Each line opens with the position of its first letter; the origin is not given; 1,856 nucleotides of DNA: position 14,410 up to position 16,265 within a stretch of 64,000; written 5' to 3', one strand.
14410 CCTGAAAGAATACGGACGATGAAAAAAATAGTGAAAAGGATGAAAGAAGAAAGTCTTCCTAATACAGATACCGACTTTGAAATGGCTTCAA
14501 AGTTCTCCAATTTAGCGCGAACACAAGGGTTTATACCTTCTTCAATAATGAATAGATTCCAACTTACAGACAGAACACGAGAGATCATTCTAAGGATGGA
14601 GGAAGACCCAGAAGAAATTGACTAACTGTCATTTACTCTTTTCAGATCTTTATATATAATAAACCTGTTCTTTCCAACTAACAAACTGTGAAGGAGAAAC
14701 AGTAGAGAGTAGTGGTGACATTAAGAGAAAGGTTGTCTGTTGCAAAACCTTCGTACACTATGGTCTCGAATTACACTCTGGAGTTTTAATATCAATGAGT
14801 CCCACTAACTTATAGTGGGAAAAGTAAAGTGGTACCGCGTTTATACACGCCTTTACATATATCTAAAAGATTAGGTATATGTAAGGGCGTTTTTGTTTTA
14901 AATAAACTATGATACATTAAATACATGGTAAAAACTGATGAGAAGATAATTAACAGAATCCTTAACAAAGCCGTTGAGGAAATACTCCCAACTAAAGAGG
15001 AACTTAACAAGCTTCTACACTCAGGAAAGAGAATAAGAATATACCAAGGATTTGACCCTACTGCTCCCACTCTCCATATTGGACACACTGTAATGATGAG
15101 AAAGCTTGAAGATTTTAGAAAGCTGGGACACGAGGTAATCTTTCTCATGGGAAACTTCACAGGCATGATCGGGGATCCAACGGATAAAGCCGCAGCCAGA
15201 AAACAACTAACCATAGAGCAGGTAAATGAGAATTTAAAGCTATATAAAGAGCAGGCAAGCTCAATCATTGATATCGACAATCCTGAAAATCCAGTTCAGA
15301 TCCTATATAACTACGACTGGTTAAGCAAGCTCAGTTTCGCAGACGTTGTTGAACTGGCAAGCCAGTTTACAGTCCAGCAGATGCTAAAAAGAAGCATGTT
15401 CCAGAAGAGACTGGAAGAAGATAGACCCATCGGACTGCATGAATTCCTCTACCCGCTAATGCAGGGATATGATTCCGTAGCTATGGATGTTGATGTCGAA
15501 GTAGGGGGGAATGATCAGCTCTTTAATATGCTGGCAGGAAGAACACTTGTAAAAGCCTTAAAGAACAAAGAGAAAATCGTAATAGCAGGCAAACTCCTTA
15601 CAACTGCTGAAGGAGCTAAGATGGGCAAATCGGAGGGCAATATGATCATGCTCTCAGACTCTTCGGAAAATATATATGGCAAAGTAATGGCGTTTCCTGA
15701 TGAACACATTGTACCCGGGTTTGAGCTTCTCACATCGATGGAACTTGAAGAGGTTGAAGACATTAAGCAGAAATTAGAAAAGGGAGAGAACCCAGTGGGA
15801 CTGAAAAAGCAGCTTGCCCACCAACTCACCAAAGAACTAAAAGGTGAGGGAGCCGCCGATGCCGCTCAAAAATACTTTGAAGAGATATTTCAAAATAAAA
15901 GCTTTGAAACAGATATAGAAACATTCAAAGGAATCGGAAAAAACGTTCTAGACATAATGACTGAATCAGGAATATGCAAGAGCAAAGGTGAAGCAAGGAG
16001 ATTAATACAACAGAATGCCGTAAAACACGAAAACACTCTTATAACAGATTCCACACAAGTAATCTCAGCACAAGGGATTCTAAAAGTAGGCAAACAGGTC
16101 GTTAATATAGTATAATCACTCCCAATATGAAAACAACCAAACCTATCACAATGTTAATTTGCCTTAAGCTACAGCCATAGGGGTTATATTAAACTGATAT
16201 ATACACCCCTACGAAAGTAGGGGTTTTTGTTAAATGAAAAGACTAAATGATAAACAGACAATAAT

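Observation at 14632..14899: Canonical tyrosine T-box riboswitch in the tyrS leader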

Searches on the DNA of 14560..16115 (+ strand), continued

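Call 46: build_rna_model(alignment_id=A3, structure=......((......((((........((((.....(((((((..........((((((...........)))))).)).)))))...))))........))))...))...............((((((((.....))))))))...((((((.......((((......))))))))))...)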
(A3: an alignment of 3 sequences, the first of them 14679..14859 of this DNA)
Model R1 built from alignment A3 (3 sequences, 183 columns); structure: as given.
model positions 180; base pairs 40; branch points 2; effective number of sequences 1.14; information 0.591 bits per position. Calibrated on 0.2 Mb of random sequence (short: E-values are rough).
structure used (alignment columns):
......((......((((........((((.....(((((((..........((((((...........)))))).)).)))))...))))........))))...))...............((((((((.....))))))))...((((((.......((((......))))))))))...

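Call 47: search_with_rna_model(model_id=R1, sources=[window, L001, L002, L003, L004, L005, L006, L007, L008, L009, L010, L011, L012, L013, L014, L015, L016, L017, L018, L019, L020, L021, L022, L023, L024, L025, L026, L027, L028, L029, L030, L031, L032, L033, L034, L035, L036, L037, L038, L039, L040, L041, L042, L043, L044, L045, L046, L047, L048, L049, L050, L051, L052, L053, L054, L055, L056, L057, L058, L059, L060, L061, L062, L063, L064, L065, L066, L067, L068, L069, L070], max_evalue=1)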
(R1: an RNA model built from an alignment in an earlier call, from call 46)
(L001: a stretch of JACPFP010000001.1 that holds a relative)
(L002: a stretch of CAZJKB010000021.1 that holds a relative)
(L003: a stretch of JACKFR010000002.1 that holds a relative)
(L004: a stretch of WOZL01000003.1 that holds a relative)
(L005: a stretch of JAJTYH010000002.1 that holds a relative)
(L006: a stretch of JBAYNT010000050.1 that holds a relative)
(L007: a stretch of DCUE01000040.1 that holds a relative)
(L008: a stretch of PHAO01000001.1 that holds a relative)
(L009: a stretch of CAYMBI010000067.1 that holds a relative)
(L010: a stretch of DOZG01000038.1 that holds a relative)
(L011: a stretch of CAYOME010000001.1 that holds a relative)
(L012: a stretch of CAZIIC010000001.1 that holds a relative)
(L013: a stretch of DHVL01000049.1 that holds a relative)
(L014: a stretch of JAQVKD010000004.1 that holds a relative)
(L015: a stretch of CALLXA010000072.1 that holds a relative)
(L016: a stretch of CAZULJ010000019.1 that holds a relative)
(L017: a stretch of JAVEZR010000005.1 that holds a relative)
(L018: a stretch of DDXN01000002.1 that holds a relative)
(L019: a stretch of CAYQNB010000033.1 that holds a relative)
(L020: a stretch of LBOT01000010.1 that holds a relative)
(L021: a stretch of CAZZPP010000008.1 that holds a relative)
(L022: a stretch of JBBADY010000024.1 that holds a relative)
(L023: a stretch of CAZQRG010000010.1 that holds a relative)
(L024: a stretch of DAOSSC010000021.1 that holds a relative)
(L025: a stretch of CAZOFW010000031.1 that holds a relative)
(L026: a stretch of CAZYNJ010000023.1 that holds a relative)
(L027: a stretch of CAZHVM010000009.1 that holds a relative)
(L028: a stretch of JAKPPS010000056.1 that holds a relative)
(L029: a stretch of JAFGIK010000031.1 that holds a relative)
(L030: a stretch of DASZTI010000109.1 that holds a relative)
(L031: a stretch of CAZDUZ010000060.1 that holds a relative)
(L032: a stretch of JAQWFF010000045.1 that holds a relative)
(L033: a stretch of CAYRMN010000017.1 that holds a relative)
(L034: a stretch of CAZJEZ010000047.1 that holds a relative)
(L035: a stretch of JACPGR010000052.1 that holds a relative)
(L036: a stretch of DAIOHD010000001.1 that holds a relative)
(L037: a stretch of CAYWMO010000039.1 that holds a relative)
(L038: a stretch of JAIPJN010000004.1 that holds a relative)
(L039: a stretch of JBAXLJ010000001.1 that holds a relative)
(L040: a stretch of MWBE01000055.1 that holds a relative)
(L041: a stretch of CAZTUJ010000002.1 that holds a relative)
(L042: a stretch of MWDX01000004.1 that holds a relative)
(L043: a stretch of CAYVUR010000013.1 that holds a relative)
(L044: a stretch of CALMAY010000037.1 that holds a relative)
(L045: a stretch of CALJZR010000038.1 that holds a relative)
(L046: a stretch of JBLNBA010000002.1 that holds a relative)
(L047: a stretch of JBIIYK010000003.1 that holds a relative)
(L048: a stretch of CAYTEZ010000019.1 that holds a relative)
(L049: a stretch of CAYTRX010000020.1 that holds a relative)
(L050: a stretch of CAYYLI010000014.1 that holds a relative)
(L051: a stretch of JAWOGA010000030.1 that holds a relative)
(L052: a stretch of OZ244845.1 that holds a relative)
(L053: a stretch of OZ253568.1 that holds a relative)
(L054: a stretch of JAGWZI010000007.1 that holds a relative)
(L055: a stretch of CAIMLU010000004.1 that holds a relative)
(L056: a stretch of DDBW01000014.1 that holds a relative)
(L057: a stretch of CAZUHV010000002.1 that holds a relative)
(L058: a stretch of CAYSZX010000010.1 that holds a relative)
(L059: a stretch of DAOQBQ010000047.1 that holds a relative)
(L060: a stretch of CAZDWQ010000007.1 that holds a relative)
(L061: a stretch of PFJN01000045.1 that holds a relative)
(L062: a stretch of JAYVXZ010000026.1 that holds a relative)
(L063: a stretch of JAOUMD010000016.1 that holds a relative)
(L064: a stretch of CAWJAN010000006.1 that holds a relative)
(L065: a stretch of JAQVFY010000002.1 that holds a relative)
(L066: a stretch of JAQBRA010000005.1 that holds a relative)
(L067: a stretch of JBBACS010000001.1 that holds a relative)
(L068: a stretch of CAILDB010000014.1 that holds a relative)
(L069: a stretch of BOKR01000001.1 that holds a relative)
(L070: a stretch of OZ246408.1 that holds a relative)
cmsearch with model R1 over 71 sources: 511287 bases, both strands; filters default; matches with E-value up to 1: 7.
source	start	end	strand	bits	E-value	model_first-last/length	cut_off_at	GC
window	14679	14859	+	201.2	2.3e-47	1-180/180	no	0.39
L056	2766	2942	+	187.6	5.3e-44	1-180/180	no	0.41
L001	2760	2934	+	186.2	1.2e-43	1-180/180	no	0.38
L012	1951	2196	+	98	9.6e-22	1-180/180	no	0.32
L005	1955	2200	+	69.1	1.4e-14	1-180/180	no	0.44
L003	2010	2177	+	45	1.4e-08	1-180/180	no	0.46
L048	4202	4310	+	18.2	0.062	1-180/180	no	0.32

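Call 48: search_rna_families(sources=[L012, L005, L003, L019, L048], threshold=evalue, max_evalue=0.01, show_alignments=4)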
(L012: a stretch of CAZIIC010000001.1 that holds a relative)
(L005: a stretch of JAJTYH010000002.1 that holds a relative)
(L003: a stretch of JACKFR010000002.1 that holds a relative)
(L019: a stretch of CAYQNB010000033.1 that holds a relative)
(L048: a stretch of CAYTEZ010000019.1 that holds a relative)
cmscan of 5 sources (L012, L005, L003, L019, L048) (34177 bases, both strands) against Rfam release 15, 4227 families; matches with E-value up to 0.01: 3.
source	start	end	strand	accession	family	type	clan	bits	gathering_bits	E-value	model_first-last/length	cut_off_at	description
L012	1951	2194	+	RF00230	T-box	Cis-reg; leader;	-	118.3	93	7.7e-26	1-219/219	no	T-box leader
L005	1955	2198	+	RF00230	T-box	Cis-reg; leader;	-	72.9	93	3.9e-14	1-219/219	no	T-box leader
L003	2010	2175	+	RF00230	T-box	Cis-reg; leader;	-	68.5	93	5.2e-13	1-219/219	no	T-box leader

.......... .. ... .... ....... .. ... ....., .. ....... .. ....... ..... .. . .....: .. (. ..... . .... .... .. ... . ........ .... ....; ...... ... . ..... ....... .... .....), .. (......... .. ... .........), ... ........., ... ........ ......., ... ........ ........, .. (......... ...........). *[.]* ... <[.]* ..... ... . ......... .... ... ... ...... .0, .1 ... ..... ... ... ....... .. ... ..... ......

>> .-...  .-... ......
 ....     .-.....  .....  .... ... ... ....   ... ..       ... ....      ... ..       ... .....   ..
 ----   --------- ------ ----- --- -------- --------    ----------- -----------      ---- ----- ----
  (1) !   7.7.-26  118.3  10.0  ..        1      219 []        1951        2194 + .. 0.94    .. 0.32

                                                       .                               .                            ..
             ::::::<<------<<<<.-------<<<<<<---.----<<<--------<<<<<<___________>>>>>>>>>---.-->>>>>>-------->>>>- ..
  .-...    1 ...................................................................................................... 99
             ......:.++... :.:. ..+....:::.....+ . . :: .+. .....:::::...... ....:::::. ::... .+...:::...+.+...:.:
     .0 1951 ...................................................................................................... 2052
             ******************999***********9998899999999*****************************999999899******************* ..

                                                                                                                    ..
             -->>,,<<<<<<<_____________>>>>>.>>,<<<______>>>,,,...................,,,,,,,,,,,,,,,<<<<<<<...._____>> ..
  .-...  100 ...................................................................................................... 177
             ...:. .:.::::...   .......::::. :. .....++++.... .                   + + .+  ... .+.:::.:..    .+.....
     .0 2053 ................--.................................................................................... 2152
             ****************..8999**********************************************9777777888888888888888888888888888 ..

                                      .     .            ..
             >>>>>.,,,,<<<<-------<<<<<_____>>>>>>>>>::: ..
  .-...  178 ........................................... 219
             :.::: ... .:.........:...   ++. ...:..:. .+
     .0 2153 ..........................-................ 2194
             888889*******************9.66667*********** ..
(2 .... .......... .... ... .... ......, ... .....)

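Call 64: search_with_rna_model(model_id=R1, sources=[window, L001, L056, L003, L071, L072, L073, L074, L075, L076, L078, L079, L080, L081, L082, L083, L084, L086, L087, L088, L089, L090, L091, L093, L094, L095, L098, L099, L101, L103, L104, L109, L112, L114, L115, L119, L120, L122, L123, L125, L128, L130, L131, L132, L133, L134, L135, L136, L139, L143, L145, L146, L147, L151, L154, L159, L164, L165, L167, L168, L170, L171], max_evalue=0.001, make_alignment=true)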
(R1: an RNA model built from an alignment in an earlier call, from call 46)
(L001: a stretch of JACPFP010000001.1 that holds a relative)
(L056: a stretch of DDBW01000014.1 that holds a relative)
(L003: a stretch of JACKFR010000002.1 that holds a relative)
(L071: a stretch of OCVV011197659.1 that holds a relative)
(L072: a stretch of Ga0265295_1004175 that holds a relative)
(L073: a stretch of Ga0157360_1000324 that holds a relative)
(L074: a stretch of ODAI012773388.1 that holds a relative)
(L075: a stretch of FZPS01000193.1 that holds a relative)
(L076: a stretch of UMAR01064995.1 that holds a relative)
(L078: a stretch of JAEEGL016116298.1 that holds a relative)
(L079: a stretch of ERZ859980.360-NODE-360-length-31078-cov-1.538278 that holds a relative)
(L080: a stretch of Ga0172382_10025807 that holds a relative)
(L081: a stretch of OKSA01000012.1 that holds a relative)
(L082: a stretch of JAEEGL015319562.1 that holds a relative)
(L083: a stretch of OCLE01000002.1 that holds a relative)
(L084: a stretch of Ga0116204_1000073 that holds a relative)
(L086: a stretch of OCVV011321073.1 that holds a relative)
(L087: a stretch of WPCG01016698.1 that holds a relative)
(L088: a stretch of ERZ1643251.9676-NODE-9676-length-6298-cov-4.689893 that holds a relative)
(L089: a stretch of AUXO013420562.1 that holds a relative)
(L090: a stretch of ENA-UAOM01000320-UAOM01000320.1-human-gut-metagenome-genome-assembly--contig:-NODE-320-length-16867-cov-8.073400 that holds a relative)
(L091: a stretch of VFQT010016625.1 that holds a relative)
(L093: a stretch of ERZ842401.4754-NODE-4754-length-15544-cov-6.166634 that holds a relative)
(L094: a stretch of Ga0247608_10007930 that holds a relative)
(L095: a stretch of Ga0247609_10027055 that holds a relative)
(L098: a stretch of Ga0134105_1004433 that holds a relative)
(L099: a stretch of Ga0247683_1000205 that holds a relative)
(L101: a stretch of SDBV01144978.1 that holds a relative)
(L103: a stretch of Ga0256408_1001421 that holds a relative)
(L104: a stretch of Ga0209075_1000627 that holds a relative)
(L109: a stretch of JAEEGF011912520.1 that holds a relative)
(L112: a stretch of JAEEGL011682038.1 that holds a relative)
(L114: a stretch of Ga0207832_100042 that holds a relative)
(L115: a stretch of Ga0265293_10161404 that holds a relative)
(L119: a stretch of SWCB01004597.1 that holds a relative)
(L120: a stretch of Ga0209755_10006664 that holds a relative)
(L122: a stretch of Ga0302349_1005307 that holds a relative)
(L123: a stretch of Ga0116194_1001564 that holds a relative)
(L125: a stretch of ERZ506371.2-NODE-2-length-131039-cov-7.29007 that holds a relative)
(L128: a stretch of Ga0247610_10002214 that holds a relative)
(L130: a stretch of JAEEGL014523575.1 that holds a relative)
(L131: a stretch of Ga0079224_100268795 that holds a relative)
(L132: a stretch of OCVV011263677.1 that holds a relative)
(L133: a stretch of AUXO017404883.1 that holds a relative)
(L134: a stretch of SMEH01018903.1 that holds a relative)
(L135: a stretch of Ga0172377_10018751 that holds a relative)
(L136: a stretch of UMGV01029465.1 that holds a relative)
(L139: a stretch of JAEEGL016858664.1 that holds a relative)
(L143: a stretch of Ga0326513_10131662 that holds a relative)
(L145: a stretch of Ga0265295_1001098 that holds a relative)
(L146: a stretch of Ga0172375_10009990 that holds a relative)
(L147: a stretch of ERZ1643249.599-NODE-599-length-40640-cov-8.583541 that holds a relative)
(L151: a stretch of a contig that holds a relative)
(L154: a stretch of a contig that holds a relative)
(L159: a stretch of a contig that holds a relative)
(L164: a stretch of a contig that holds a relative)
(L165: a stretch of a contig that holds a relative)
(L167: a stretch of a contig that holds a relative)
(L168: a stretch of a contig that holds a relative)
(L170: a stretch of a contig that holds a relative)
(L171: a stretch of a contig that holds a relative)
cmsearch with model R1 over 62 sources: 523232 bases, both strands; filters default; matches with E-value up to 0.001: 61.
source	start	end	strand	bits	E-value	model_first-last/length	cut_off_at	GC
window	14679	14859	+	201.2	2.3e-47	1-180/180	no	0.39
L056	2766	2942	+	187.6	5.4e-44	1-180/180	no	0.41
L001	2760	2934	+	186.2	1.2e-43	1-180/180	no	0.38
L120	1215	1382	+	82.1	8.4e-18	1-180/180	no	0.32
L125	5217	5399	-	73.6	1.1e-15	1-180/180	no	0.4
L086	2790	2961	+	73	1.6e-15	1-180/180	no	0.31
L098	5240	5433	+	71.1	4.6e-15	1-180/180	no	0.35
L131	1693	1872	-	69.7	1e-14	1-180/180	no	0.34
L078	2186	2365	+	69.3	1.3e-14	1-180/180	no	0.28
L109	488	667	+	69.3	1.3e-14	1-180/180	no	0.28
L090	5796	5970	-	68.5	2.1e-14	1-180/180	no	0.38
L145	2279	2454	-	68.2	2.4e-14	1-180/180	no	0.39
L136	1441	1622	-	68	2.7e-14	1-180/180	no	0.29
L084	1321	1502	+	66.1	8e-14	1-180/180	no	0.44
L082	3074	3253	+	64.4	2.2e-13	1-180/180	no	0.29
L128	2523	2698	+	64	2.7e-13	1-180/180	no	0.31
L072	204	376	-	63.9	2.8e-13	1-180/180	no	0.36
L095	1560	1738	+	63.1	4.4e-13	1-180/180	no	0.27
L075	8701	8884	-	62.9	4.9e-13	1-180/180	no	0.34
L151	1943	2119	-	62.8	5.2e-13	1-180/180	no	0.36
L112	5412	5587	+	62.5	6.2e-13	1-180/180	no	0.29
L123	6039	6223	-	62.1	7.8e-13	1-180/180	no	0.39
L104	7758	7943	+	61.6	1.1e-12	1-180/180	no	0.32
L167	1090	1275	+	61.6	1.1e-12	1-180/180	no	0.32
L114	6097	6274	+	60.9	1.5e-12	1-180/180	no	0.35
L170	6410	6552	-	60.8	1.6e-12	37-180/180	5'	0.36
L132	1112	1296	+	60.6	1.9e-12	1-180/180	no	0.31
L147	3995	4181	+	60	2.6e-12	1-180/180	no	0.39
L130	5553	5736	+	58.1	8e-12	1-180/180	no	0.28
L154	1716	1906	+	56.6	1.8e-11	1-180/180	no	0.34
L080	4641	4825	-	56.1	2.5e-11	1-180/180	no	0.38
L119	80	257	-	55.9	2.7e-11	1-180/180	no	0.35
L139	7323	7497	-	54.3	6.7e-11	1-180/180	no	0.27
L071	2471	2656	+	52.9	1.6e-10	1-180/180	no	0.33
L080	1253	1435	+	52.5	1.9e-10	1-180/180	no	0.3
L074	324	501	+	51.5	3.5e-10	1-180/180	no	0.3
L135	3284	3466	-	50.7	5.4e-10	1-180/180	no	0.31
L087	9681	9855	+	49.8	9.2e-10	1-180/180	no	0.42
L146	6582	6774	+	46.9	4.6e-09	1-180/180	no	0.45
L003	2010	2177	+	45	1.4e-08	1-180/180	no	0.46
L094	2624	2808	+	44.7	1.7e-08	1-180/180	no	0.28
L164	1440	1623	+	42.6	5.4e-08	1-180/180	no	0.35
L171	6488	6673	-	42.3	6.7e-08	1-180/180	no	0.27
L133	805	991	+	41.7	9.2e-08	1-180/180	no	0.28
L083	2807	2990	+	41.4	1.1e-07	1-180/180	no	0.35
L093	14189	14375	+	40.8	1.6e-07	1-180/180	no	0.28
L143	1037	1224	-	39.4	3.5e-07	1-180/180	no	0.28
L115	964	1117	-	37.9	8.1e-07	1-180/180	no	0.3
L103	12507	12690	+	37.8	8.4e-07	1-180/180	no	0.38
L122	2197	2380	+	37.8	8.4e-07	1-180/180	no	0.38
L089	401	584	-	37.5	9.9e-07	1-180/180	no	0.34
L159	4056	4242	-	33.7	8.9e-06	1-180/180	no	0.4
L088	2256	2445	+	33.6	9.3e-06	1-180/180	no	0.24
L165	1399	1584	+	33.4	1e-05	1-180/180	no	0.26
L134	937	1122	+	33.3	1.1e-05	1-180/180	no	0.4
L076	2162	2347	-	32.7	1.5e-05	1-180/180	no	0.25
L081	2951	3136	-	32.3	2e-05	1-180/180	no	0.25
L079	1282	1460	+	32.2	2e-05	1-180/180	no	0.26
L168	1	152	+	28.5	0.00017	36-180/180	5'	0.3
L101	1801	1983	-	28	0.00023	1-180/180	no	0.42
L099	2044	2225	+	27.1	0.00038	1-180/180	no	0.4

Alignment A5: 61 matches aligned to the model, 376 columns, each read 5' to 3' on its own strand. Consensus structure (alignment columns), stored with it:
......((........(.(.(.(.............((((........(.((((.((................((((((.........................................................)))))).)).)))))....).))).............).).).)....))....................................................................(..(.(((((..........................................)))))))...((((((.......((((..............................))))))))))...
